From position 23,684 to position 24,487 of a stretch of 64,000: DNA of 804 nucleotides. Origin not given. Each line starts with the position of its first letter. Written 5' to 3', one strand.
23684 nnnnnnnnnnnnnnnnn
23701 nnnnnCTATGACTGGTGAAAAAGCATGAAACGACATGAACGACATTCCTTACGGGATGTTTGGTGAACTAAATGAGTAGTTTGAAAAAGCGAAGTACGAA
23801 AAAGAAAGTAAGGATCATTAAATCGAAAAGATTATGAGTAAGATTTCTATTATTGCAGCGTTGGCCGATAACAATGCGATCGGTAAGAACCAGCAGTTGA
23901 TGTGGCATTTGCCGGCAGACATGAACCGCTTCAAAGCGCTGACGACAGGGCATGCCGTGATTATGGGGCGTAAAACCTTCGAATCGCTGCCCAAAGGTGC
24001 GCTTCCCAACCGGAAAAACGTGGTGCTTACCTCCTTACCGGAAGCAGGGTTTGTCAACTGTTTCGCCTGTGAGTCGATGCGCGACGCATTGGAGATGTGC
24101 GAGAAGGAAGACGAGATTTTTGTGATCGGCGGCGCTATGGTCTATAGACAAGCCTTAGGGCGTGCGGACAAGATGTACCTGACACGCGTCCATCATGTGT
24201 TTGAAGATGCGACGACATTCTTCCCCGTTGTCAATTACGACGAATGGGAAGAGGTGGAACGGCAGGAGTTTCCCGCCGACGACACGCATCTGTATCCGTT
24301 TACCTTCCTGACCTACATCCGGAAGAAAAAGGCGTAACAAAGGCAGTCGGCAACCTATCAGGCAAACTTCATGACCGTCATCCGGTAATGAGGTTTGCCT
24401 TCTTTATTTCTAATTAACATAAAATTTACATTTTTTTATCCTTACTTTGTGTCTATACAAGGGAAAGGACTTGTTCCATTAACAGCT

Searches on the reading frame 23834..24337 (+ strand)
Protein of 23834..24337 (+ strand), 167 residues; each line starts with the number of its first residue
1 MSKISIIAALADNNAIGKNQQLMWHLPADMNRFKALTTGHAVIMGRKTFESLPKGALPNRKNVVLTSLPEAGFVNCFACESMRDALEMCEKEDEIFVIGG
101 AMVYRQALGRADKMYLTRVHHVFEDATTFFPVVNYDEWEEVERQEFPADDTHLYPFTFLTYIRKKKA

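Call 29: search_protein_families(library=pfam, proteins=[window:23834-24337:+], max_evalue=0.00001)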
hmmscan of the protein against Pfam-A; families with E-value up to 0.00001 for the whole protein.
window:23834-24337:+ (167 aa): 1 family
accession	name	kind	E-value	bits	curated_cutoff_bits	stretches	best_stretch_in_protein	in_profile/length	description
PF00186.24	DHFR_1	-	3.5e-57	193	25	1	3-163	1-159/159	Dihydrofolate reductase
